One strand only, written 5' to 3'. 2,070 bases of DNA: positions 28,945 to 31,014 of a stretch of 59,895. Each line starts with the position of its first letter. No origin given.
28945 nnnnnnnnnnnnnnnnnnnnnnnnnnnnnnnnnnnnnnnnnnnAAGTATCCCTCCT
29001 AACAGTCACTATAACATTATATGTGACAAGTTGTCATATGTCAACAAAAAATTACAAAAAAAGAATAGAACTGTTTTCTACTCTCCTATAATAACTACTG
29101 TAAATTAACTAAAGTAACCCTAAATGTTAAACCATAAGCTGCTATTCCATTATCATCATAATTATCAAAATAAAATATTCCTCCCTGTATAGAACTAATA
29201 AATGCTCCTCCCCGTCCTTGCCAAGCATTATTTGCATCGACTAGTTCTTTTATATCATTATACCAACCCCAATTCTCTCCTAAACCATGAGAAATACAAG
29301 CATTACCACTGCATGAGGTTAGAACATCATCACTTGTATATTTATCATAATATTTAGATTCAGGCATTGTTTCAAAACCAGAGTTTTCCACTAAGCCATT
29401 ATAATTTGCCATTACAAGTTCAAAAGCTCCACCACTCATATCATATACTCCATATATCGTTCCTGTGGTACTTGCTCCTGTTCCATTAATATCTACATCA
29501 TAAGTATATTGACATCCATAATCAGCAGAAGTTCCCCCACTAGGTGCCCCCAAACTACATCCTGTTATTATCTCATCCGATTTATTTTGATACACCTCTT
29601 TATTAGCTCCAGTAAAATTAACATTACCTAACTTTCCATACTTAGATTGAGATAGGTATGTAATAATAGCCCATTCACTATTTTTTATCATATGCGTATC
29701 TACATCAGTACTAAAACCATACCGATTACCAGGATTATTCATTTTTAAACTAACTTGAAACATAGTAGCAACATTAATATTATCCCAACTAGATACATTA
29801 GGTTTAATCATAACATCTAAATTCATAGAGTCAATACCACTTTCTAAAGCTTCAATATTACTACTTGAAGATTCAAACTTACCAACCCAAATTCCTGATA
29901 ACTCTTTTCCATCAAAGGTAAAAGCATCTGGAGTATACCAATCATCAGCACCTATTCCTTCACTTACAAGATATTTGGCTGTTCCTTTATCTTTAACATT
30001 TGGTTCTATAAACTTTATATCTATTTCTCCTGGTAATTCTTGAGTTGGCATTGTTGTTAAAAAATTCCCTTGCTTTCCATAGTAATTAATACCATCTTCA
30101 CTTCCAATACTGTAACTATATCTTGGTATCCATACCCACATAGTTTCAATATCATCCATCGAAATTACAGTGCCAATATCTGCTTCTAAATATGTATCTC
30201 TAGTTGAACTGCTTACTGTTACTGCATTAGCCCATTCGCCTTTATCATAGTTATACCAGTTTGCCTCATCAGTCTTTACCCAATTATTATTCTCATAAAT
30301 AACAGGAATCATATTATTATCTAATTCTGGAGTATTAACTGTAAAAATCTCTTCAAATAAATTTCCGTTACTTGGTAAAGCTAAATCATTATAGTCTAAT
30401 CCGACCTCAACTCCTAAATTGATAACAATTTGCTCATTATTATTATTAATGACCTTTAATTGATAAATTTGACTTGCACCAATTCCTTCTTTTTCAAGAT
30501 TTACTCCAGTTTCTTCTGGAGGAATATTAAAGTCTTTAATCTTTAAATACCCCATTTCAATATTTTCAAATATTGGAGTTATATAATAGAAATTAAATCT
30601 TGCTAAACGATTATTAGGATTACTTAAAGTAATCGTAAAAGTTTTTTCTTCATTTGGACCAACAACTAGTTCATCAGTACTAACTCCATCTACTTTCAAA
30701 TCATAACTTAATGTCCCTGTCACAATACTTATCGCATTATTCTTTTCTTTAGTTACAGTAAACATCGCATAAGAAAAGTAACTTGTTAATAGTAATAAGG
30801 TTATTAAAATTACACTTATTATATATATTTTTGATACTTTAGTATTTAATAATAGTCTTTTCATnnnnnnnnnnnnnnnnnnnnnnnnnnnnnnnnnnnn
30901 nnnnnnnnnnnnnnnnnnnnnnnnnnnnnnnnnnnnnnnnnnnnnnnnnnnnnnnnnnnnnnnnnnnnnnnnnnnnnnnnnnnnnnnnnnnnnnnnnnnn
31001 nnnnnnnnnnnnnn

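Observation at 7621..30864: Modular surface-protein family: one shared TasA/SipW-type stalk module, interchangeable lectin-like heads, and a stalk-only gene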

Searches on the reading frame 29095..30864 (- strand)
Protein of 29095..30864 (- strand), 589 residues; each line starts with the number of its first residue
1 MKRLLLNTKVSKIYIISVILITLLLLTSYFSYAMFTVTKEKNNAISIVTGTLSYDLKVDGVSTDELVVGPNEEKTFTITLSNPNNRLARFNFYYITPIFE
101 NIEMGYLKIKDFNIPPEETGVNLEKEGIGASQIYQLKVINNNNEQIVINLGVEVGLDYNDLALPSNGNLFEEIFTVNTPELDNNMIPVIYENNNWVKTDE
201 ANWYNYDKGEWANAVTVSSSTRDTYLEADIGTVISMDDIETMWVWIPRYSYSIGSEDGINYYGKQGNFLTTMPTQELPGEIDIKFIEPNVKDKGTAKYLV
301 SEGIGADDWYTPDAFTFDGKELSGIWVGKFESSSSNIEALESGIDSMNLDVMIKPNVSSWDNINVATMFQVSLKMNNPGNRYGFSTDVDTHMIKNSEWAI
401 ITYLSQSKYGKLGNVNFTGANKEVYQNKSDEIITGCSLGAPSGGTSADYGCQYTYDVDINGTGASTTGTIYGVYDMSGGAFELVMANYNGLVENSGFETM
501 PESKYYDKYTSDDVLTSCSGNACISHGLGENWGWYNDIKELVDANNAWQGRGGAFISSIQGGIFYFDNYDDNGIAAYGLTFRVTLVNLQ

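Call 5: search_protein_families(library=pfam, proteins=[window:29095-30864:-], max_evalue=0.1)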
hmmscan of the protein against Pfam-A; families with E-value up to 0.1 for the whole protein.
window:29095-30864:- (589 aa): 0 families

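Call 8: search_protein_families(library=ncbifam, proteins=[window:29095-30864:-], max_evalue=1)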
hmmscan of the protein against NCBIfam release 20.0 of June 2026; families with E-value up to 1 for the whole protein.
window:29095-30864:- (589 aa): 0 families

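Call 9: search_solved_structures(query=window:29095-30864:-, max_evalue=1)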
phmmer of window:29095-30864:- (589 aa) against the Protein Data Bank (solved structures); distinct sequences matched with E-value up to 1: 0.
